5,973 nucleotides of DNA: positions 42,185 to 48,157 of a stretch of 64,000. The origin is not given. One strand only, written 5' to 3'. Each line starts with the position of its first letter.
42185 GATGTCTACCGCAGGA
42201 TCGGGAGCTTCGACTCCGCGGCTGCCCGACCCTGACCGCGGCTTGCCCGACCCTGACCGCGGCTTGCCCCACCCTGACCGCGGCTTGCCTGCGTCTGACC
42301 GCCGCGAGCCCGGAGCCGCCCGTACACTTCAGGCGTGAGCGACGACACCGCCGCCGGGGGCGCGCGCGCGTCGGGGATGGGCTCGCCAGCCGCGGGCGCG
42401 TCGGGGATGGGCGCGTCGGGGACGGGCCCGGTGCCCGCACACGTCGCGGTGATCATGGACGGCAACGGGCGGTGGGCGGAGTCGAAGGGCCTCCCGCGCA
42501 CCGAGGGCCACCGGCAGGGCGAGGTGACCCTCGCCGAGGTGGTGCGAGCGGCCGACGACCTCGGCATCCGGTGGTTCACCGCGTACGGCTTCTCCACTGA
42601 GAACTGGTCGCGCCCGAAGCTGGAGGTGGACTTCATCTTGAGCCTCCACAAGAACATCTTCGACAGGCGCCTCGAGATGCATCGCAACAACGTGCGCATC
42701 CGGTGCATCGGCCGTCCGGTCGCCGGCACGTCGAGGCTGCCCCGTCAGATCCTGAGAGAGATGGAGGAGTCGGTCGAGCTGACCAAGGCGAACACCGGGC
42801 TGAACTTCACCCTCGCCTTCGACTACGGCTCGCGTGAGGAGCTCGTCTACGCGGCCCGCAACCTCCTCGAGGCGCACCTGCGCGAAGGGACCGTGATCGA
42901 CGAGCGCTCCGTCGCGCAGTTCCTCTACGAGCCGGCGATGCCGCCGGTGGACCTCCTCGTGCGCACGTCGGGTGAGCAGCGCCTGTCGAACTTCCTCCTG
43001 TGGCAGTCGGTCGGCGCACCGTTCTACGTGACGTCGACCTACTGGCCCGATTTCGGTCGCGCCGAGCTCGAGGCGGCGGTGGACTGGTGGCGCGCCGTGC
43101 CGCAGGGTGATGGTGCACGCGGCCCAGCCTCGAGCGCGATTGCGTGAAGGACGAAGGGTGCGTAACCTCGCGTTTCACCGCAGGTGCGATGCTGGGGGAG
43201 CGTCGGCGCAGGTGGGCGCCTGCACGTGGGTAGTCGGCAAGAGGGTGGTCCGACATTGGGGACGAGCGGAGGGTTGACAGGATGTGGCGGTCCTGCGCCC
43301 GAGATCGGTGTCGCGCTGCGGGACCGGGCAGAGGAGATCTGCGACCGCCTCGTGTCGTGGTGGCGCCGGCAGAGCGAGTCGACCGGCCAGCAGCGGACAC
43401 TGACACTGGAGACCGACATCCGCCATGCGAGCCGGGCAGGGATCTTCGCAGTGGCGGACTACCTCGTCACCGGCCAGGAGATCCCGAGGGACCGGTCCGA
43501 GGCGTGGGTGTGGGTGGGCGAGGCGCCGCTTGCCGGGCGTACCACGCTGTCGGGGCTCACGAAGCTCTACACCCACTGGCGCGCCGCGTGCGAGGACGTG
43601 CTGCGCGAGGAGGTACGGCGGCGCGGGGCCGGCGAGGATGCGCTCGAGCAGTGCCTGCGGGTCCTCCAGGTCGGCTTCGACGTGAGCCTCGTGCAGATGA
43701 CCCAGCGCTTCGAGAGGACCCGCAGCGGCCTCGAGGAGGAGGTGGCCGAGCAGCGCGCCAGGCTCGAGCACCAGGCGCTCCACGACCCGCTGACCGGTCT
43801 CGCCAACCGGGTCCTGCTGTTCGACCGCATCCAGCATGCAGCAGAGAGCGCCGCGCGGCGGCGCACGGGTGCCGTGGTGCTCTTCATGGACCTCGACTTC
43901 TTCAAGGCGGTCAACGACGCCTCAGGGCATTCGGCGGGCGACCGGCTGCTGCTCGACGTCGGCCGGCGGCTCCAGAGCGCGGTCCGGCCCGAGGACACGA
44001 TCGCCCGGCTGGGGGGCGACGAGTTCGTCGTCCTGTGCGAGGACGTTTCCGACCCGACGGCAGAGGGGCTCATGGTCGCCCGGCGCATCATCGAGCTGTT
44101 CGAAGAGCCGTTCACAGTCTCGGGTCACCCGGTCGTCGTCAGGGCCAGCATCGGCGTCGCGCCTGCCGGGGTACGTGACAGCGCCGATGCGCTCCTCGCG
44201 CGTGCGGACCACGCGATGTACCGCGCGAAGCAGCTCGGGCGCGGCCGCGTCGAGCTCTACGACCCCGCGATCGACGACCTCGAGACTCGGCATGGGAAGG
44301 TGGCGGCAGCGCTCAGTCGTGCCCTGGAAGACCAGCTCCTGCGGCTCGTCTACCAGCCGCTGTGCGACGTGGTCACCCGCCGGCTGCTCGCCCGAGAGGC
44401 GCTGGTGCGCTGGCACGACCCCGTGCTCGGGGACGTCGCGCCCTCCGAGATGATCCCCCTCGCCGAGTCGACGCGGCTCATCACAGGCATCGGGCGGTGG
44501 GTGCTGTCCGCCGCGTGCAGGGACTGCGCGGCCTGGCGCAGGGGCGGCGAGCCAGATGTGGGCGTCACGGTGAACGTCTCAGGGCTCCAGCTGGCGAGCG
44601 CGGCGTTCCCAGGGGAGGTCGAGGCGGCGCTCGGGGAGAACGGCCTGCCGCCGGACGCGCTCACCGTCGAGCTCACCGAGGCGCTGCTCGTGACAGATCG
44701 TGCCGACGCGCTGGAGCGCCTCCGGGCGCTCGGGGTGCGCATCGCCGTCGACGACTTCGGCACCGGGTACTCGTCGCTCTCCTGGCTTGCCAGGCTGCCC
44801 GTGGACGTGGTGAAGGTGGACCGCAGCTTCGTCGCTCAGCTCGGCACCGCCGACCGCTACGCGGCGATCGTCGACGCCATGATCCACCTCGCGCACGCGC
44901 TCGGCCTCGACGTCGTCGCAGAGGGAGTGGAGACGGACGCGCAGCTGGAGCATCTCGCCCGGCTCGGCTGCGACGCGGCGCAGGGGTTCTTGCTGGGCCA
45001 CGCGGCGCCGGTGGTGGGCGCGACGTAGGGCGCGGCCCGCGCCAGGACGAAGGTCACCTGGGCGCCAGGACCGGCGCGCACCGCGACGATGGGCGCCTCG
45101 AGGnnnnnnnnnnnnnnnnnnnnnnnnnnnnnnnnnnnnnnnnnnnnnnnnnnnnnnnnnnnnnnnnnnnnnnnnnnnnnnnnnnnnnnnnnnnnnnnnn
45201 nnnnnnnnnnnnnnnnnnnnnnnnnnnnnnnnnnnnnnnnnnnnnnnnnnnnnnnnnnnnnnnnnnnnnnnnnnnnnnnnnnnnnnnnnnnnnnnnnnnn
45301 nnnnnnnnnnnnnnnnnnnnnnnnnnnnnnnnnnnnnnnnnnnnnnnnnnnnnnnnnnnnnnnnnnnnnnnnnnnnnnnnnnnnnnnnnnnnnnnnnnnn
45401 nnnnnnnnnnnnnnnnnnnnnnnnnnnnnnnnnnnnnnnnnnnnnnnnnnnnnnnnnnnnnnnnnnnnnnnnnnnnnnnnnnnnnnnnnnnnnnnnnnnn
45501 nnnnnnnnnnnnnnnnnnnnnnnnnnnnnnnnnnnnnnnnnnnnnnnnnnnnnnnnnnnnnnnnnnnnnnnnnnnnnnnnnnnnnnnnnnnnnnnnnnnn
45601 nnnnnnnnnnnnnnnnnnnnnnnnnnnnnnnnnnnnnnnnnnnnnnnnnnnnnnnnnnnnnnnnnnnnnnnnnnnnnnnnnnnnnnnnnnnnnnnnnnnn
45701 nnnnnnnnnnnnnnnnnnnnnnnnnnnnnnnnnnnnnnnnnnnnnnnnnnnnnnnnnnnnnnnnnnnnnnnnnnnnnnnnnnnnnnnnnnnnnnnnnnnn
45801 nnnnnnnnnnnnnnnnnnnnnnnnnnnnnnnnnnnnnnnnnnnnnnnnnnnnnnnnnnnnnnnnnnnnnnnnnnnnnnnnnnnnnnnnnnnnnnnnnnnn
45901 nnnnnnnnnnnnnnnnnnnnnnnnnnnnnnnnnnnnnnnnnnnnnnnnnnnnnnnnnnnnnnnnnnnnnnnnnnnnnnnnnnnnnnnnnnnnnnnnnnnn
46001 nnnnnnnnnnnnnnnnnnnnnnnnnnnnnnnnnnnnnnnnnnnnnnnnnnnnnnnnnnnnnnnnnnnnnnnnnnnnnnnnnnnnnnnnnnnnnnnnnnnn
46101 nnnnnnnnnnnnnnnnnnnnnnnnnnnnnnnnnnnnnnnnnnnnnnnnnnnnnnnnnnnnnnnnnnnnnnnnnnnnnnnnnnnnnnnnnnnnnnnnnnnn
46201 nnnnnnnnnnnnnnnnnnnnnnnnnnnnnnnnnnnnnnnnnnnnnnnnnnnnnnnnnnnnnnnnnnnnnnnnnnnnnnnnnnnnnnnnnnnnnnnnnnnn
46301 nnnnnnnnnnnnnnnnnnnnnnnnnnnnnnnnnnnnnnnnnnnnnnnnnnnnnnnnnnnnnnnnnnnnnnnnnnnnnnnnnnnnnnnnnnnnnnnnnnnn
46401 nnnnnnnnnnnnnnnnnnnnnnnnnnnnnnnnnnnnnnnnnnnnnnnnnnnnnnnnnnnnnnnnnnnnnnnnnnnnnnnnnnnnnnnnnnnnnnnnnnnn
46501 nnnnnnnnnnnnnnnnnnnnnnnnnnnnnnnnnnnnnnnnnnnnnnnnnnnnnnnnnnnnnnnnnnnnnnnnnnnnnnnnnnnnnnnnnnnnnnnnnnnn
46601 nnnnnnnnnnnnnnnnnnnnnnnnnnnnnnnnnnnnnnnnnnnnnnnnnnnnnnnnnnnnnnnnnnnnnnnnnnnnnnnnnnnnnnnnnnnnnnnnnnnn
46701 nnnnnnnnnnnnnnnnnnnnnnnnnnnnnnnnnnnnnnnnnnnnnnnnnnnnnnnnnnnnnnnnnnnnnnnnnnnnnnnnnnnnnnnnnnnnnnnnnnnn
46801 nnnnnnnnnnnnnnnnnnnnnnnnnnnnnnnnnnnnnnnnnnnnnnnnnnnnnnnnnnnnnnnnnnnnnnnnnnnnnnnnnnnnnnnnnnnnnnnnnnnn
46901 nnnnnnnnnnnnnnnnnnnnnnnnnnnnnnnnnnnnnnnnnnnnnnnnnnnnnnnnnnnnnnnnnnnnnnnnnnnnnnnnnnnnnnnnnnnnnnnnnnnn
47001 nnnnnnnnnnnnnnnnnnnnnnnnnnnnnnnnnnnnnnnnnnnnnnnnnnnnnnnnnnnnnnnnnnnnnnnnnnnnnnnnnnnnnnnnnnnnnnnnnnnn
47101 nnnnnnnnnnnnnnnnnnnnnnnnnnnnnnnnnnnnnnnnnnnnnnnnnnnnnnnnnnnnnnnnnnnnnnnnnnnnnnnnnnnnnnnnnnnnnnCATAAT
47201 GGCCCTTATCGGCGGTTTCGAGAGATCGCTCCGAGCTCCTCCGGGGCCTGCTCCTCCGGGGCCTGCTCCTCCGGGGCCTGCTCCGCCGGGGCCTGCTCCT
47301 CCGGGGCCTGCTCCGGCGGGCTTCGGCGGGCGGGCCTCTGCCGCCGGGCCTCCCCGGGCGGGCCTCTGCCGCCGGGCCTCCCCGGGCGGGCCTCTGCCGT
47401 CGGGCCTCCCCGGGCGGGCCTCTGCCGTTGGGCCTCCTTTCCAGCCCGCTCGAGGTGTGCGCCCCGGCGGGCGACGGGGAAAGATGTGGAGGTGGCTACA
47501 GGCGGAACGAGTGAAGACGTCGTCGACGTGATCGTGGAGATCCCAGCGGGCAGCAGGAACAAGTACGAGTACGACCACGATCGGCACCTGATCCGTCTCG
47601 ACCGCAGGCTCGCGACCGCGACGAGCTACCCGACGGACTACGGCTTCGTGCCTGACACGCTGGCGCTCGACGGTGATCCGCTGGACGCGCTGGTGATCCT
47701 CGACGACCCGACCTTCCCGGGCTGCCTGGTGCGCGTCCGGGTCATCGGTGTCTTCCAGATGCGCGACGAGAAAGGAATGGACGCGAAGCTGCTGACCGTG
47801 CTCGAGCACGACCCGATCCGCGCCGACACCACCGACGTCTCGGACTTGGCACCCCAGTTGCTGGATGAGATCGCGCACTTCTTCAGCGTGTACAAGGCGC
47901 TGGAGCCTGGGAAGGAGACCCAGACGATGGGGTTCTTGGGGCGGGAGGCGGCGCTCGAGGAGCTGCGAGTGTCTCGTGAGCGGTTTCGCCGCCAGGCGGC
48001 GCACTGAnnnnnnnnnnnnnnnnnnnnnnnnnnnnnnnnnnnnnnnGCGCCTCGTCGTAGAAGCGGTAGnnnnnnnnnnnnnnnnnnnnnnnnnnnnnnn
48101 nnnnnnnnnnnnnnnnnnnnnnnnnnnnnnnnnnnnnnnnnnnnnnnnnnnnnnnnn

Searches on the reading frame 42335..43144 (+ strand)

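Call 69: search_protein_families(library=pfam, proteins=[window:42335-43144:+], max_evalue=0.001)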
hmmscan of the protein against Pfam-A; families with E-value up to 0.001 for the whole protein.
window:42335-43144:+ (270 aa): 1 family
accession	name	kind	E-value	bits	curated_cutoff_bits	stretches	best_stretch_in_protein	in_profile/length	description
PF01255.24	Prenyltransf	-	2e-69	233.9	27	1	40-253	1-212/219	Putative undecaprenyl diphosphate synthase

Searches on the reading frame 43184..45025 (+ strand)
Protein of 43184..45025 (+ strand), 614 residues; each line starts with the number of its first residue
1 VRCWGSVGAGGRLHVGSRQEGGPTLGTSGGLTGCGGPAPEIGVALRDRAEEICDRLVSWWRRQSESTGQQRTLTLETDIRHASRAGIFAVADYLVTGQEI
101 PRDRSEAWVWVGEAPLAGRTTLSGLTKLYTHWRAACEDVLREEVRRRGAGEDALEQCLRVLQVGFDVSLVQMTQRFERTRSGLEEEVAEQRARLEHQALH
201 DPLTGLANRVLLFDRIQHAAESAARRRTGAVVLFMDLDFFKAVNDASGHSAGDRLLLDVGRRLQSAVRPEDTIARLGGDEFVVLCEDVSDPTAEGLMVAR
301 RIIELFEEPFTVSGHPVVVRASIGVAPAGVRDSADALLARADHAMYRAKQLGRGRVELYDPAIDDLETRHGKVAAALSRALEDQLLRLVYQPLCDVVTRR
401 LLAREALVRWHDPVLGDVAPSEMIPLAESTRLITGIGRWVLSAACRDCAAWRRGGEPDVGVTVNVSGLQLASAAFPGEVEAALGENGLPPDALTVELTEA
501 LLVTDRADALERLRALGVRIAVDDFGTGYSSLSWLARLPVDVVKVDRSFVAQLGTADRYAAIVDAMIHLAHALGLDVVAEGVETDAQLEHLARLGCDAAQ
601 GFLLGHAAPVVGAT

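Call 69: search_protein_families(library=pfam, proteins=[window:43184-45025:+], max_evalue=0.001)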
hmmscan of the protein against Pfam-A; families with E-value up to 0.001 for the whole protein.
window:43184-45025:+ (614 aa): 2 families
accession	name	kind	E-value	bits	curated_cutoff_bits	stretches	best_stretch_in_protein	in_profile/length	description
PF00563.25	EAL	-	3.6e-71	239.7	31.3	1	375-605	2-234/236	EAL domain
PF00990.26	GGDEF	-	1.6e-44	152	23.8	1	198-354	1-160/161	Diguanylate cyclase, GGDEF domain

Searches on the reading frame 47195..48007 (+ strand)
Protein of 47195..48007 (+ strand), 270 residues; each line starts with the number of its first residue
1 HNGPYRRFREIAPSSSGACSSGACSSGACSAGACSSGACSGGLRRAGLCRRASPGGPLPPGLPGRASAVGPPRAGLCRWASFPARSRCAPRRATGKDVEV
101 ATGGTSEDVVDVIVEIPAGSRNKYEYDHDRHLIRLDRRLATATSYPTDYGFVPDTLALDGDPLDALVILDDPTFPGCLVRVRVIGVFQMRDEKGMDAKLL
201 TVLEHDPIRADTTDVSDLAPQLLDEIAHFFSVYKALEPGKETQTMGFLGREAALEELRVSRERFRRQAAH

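Call 90: search_protein_families(library=pfam, proteins=[window:47195-48007:+], max_evalue=0.0001)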
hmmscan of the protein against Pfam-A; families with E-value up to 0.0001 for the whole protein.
window:47195-48007:+ (270 aa): 1 family
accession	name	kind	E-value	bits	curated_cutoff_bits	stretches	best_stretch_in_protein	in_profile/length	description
PF00719.24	Pyrophosphatase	-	9.9e-52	175.3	23.5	1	112-264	1-152/153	Inorganic pyrophosphatase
